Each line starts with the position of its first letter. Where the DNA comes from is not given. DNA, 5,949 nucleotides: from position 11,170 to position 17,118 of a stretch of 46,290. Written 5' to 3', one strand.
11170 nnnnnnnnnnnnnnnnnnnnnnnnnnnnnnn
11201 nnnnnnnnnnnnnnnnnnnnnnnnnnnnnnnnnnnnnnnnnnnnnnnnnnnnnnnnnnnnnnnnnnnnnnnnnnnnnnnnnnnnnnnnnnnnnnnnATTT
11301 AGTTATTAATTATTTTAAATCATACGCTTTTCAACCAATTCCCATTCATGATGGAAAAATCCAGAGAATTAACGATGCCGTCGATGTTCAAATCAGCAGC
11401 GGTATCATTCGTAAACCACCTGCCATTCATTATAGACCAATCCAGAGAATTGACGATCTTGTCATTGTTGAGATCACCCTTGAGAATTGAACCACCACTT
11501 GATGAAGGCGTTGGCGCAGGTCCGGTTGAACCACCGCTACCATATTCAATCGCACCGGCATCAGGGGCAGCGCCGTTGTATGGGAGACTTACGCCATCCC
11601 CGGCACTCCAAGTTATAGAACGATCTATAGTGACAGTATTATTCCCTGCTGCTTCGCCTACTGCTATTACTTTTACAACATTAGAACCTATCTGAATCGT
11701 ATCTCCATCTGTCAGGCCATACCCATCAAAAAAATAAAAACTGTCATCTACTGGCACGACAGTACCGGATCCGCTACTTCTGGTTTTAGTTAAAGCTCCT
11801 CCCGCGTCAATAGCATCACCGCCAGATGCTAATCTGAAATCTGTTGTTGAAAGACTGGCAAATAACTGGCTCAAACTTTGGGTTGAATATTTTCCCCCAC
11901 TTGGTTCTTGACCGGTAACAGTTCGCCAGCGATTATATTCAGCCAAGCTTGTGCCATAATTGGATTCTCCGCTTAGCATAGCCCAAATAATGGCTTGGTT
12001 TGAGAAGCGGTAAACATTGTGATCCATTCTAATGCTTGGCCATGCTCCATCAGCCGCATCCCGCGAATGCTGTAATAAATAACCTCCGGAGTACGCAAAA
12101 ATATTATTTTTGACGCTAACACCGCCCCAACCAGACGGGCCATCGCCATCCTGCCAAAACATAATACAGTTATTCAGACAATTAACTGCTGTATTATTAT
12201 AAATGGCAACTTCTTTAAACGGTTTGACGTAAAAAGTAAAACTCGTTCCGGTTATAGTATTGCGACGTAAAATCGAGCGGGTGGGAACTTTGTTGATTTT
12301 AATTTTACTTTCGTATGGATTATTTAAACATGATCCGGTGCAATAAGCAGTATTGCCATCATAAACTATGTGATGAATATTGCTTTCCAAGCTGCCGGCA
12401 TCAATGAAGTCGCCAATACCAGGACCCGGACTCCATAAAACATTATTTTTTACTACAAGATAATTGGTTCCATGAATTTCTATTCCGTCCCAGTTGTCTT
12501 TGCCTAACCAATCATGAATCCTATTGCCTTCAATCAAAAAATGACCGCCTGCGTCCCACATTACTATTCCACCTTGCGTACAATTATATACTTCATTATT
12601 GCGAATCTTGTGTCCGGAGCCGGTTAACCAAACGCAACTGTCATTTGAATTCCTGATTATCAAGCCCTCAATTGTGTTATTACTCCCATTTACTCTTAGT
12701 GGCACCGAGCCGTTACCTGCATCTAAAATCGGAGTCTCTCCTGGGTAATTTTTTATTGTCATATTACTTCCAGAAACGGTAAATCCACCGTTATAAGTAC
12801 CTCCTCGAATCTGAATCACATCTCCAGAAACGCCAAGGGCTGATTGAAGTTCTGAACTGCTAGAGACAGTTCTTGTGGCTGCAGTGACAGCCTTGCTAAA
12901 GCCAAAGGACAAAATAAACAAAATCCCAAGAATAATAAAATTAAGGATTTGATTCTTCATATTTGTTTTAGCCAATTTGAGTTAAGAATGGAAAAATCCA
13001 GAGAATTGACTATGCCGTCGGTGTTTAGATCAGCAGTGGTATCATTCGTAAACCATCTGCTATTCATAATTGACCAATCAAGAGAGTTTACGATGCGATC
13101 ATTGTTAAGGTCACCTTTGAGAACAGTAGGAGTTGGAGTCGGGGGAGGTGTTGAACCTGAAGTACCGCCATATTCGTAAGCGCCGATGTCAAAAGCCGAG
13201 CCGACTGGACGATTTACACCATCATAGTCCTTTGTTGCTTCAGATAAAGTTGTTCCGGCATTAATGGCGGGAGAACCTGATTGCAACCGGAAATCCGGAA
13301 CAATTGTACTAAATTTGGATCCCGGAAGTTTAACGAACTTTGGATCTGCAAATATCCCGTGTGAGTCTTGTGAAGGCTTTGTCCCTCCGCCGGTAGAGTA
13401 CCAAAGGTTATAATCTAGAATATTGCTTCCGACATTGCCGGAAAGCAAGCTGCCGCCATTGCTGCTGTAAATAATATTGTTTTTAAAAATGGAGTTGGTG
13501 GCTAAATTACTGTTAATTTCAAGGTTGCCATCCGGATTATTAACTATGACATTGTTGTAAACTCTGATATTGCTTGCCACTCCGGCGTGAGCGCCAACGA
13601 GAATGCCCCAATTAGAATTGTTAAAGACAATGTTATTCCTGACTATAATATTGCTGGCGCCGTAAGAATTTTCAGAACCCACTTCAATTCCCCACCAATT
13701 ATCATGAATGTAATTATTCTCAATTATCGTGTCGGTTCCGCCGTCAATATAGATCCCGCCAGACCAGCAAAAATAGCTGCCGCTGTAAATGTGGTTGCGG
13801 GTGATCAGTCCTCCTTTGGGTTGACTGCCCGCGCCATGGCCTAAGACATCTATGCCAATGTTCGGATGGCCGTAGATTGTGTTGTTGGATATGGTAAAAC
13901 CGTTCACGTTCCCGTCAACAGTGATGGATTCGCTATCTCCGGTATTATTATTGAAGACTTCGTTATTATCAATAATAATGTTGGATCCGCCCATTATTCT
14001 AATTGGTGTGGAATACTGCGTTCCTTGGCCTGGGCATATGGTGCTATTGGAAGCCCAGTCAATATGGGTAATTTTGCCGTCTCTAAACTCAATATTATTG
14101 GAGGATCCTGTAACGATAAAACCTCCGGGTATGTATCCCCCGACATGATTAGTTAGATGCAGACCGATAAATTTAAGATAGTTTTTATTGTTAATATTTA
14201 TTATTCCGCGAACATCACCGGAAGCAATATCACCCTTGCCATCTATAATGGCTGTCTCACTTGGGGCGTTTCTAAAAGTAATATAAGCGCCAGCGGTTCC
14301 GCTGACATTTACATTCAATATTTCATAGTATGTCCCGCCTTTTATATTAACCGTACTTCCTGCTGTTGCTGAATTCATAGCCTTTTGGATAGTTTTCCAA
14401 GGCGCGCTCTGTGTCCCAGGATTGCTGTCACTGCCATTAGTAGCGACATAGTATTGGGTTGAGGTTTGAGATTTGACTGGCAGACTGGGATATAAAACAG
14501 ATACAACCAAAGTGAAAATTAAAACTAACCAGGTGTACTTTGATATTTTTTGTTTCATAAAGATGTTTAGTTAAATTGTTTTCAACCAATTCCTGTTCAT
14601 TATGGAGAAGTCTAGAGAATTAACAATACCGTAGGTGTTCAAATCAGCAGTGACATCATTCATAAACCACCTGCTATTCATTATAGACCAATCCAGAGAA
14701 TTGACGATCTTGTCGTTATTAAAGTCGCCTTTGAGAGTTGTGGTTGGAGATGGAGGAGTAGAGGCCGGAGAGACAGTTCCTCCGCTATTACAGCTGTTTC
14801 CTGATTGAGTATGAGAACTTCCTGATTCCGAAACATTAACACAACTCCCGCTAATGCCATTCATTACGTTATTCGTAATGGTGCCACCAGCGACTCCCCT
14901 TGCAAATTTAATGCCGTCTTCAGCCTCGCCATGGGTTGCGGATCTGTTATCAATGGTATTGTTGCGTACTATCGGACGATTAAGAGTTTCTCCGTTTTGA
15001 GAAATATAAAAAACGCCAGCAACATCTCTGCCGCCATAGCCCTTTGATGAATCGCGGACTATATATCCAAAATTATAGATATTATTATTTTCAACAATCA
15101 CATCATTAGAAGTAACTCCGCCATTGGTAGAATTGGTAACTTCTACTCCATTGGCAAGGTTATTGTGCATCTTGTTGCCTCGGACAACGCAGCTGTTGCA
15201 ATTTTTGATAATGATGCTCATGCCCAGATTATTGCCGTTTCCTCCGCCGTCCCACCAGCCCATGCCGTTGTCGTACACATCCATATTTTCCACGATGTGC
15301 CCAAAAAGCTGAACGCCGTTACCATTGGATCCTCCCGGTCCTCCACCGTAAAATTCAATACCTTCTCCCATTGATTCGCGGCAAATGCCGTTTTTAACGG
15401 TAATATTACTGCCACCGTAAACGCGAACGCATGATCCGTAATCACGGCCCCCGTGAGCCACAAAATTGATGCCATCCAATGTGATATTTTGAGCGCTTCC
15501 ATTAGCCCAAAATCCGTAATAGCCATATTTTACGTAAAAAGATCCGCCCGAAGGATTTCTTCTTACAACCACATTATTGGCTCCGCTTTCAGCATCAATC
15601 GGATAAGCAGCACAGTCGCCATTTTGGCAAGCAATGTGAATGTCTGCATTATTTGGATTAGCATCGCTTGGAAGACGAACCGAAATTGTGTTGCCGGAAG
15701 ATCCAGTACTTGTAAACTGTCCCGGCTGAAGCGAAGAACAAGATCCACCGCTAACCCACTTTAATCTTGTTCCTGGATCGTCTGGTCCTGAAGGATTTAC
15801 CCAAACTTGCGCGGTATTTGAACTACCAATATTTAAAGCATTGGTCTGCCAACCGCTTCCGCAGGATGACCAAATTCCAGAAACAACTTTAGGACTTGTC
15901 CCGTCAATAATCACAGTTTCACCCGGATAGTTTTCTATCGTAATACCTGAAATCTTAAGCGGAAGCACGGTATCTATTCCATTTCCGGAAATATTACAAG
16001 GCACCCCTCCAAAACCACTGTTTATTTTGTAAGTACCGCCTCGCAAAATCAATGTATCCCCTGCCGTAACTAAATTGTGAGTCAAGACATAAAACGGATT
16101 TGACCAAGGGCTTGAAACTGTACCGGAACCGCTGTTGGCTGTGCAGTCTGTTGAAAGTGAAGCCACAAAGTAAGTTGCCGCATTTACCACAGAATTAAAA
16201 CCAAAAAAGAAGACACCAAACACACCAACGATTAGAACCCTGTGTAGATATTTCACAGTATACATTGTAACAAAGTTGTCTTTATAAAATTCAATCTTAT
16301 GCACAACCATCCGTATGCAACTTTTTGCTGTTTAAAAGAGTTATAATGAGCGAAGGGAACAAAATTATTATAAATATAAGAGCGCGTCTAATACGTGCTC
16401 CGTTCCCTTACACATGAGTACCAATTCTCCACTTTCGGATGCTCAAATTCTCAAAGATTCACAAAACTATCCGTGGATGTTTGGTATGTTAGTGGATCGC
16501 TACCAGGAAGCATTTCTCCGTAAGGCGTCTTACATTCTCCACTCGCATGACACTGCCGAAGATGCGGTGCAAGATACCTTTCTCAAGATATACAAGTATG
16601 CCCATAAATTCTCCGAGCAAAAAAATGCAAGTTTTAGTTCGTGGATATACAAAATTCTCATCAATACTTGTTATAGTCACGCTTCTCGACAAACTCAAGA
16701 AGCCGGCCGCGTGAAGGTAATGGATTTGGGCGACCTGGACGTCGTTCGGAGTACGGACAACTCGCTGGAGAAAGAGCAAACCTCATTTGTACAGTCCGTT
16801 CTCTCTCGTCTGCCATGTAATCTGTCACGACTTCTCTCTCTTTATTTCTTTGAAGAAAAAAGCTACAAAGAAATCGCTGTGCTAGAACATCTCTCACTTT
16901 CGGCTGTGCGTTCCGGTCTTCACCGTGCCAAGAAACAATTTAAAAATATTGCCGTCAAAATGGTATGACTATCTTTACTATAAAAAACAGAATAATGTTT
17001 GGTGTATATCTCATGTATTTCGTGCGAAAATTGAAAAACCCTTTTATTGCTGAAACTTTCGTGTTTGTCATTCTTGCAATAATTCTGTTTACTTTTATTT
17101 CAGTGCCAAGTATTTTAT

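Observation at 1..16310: Minimal non-cellulolytic cohesin-dockerin surface-display locus: 9 dockerin cargos and 2 single-cohesin anchors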

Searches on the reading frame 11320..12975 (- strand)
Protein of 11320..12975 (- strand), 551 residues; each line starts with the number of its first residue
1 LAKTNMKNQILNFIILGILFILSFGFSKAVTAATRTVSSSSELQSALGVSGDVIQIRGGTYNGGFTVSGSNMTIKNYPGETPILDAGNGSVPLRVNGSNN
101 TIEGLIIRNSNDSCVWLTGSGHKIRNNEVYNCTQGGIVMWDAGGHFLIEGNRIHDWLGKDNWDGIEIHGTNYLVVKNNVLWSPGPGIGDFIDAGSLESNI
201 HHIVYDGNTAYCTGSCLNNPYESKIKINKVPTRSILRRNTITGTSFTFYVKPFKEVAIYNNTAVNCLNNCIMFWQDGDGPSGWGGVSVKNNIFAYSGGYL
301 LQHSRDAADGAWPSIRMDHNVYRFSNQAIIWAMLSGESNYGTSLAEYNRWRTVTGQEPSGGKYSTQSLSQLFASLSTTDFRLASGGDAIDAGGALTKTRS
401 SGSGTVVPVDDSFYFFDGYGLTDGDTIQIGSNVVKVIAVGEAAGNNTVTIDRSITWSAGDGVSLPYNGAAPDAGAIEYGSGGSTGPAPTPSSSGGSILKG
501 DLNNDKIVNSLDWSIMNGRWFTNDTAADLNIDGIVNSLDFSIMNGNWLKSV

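Call 4: search_protein_families(library=pfam, proteins=[window:11320-12975:-], max_evalue=0.1)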
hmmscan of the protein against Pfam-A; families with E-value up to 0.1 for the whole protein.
window:11320-12975:- (551 aa): 4 families
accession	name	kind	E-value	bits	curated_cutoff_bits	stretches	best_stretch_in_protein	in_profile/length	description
PF13229.12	Beta_helix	-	4.9e-10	39.7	25.9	2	88-183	44-137/158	Right handed beta helix region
PF00404.24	Dockerin_1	-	4.5e-07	30.4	22.9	1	499-544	1-53/57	Dockerin type I domain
PF05048.19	NosD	-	1.6e-06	28.2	23.6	1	96-269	23-175/212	Periplasmic copper-binding protein (NosD)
PF07602.17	DUF1565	-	6.3e-05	22.9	20.3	1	95-182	102-197/257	Protein of unknown function (DUF1565)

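Call 38: search_protein_families(library=ncbifam, proteins=[window:11320-12975:-], max_evalue=0.01)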
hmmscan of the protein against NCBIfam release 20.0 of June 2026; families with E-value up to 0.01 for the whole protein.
window:11320-12975:- (551 aa): 3 families
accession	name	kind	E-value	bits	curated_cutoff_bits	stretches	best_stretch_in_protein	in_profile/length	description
TIGR04247.1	NosD_copper_fam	subfamily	2.8e-09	36.1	300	1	50-181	10-146/377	nitrous oxide reductase family maturation protein NosD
TIGR03804.1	para_beta_helix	repeat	0.00068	19.3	19.45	0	115-153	2-39/44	parallel beta-helix repeat protein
NF041540.1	dockerin_GC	domain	0.0097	16.3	29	0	501-541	11-57/67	GC-type dockerin domain-anchored protein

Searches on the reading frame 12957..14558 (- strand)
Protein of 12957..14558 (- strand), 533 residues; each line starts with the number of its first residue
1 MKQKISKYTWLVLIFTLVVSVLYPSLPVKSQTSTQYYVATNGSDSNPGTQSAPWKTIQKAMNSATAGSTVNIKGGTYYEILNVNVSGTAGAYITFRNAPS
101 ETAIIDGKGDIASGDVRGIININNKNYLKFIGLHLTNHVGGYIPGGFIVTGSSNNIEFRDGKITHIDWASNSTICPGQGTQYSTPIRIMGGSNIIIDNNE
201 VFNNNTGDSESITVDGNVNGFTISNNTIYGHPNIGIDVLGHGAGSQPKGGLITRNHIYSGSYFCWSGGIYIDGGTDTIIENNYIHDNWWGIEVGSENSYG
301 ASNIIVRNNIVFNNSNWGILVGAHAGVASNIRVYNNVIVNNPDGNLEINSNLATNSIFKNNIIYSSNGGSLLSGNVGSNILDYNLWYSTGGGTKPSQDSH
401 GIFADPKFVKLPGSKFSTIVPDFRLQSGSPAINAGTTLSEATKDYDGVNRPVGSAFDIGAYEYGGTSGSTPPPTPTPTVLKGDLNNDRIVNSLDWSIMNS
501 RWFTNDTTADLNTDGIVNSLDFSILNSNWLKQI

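Call 4: search_protein_families(library=pfam, proteins=[window:12957-14558:-], max_evalue=0.1)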
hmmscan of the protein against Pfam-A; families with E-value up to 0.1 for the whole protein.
window:12957-14558:- (533 aa): 6 families
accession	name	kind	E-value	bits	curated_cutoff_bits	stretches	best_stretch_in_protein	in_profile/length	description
PF13229.12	Beta_helix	-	2.3e-11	44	25.9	2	248-345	55-141/158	Right handed beta helix region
PF00404.24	Dockerin_1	-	3.9e-08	33.8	22.9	1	481-526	1-53/57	Dockerin type I domain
PF22842.2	Pel9A-like_beta_helix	-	1.8e-06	27.6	25.2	1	32-82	7-57/370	Pel9A-like, right handed beta helix region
PF07602.17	DUF1565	-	6.3e-06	26.1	20.3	0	41-357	2-243/257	Protein of unknown function (DUF1565)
PF05048.19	NosD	-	7.5e-06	26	23.6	1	249-381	48-165/212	Periplasmic copper-binding protein (NosD)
PF08480.16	Disaggr_assoc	-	0.00025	21.5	22.6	1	221-339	4-137/194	Disaggregatase related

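Call 38: search_protein_families(library=ncbifam, proteins=[window:12957-14558:-], max_evalue=0.01)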
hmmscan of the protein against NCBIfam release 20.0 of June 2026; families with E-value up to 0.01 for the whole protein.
window:12957-14558:- (533 aa): 4 families
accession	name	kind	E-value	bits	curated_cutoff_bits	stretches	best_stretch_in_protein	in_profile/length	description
NF041518.1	choice_anch_Q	domain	1.5e-14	53.9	25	1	420-463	14-57/58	choice-of-anchor Q domain-containing protein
NF047854.1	LIC10774_subfam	equivalog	2.2e-12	46.6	380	2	34-79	59-105/358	LIC10774/LIC10365 family surface protein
NF041899.1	pec_ly_PelN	equivalog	2.3e-10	39.9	740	1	28-86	20-78/437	pectate lyase PelN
TIGR03804.1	para_beta_helix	repeat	0.0026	17.4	19.45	1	268-295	1-28/44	parallel beta-helix repeat protein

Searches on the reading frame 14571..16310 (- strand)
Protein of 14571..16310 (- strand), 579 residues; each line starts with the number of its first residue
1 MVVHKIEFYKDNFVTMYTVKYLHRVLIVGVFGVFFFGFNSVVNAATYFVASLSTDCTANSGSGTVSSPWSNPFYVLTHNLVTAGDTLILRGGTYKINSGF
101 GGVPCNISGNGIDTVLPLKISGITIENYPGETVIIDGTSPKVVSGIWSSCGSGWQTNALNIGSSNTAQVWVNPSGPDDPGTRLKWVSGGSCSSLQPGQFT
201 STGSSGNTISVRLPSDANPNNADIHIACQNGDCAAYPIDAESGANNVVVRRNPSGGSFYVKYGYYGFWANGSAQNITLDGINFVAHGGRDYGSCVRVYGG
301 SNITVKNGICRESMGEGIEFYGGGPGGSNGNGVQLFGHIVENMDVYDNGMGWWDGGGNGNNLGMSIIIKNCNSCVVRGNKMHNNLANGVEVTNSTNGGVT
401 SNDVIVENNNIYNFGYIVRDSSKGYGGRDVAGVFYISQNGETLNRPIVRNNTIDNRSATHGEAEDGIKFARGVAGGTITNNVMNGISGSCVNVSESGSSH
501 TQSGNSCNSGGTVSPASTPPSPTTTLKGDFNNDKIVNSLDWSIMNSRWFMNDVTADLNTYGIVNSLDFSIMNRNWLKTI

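Call 4: search_protein_families(library=pfam, proteins=[window:14571-16310:-], max_evalue=0.1)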
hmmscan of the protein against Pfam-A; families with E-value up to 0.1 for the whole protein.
window:14571-16310:- (579 aa): 1 family
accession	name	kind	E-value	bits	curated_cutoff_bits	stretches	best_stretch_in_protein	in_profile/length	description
PF00404.24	Dockerin_1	-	5.7e-06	26.9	22.9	1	527-573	1-54/57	Dockerin type I domain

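Call 38: search_protein_families(library=ncbifam, proteins=[window:14571-16310:-], max_evalue=0.01)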
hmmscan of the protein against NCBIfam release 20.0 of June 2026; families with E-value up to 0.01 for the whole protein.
window:14571-16310:- (579 aa): 1 family
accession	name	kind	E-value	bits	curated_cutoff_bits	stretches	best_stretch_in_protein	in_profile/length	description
NF008944.0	PRK12292.3-2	equivalog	0.0097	15.1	374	0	367-428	64-125/341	ATP phosphoribosyltransferase regulatory subunit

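Call 42: search_solved_structures(query=window:14571-16310:-, max_evalue=1)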
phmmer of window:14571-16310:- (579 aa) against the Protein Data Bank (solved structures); distinct sequences matched with E-value up to 1: 31.
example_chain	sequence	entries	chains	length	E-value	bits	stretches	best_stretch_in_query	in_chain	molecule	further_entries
2yik_A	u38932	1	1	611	0.0061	18.6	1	496-576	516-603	ENDOGLUCANASE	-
1daq_A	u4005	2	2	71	0.019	16.9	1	523-578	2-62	ENDOGLUCANASE SS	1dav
2mte_A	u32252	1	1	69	0.022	16.7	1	524-578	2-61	Cellulose 1,4-beta-cellobiosidase (reducing end) CelS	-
8p12_L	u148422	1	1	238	0.16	13.9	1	93-127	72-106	Immunoglobin G light chain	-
6cue_4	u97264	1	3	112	0.16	13.9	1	93-127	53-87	vFP7.04 light chain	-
1maj_A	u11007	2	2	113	0.28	13.1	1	80-127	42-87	IGG2A-KAPPA 26-10 FV (LIGHT CHAIN)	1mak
1xjv_A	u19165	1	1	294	0.28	13.1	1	244-305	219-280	Protection of telomeres 1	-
3kjo_A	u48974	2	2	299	0.29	13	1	244-305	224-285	Protection of telomeres protein 1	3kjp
8sh0_A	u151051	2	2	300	0.29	13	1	244-305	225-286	Protection of telomeres protein 1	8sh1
6j14_B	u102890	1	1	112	0.39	12.6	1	93-127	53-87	GY-14 light chain V fragment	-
6o89_L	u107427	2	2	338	0.4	12.5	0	93-127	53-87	Anti-CD28xCD3 CODV-Fab Light chain | Anti-CD28xCD3 CODV Fab Light chain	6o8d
8swh_L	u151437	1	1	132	0.49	12.3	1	93-127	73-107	TXG-0078 Fab Light chain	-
2cju_L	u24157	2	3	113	0.49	12.3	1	93-127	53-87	NQ16-113.8 ANTI-PHOX ANTIBODY | NQ10-1.12 ANTI-PHOX ANTIBODY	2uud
1bfv_L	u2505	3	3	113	0.49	12.3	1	93-127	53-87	FV4155 | MONOCLONAL ANTIBODY FV4155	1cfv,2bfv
2y3n_B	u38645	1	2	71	0.51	12.2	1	525-575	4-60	CELLULOSOMAL FAMILY-48 PROCESSIVE GLYCOSIDE HYDROLASE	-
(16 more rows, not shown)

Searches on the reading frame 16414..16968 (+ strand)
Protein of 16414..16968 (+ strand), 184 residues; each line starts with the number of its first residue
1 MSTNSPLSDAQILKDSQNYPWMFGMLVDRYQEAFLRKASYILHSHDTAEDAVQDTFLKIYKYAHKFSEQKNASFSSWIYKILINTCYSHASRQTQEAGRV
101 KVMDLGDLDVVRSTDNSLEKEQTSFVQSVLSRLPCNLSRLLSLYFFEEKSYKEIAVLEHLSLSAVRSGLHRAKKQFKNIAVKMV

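Call 28: search_protein_families(library=pfam, proteins=[window:16414-16968:+], max_evalue=0.1)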
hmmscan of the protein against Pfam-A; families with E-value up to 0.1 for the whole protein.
window:16414-16968:+ (184 aa): 4 families
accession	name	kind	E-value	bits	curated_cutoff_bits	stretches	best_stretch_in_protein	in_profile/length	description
PF04542.20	Sigma70_r2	-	1.2e-15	57.4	24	1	26-94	1-69/71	Sigma-70 region 2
PF08281.18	Sigma70_r4_2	-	1.7e-10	40.8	25.7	1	127-175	5-53/54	Sigma-70, region 4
PF04545.22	Sigma70_r4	-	8.4e-06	25.7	24.1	1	130-174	2-46/50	Sigma-70, region 4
PF04297.20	UPF0122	-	0.04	14.6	22.7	0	139-179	24-64/101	Putative helix-turn-helix protein, YlxM / p13 like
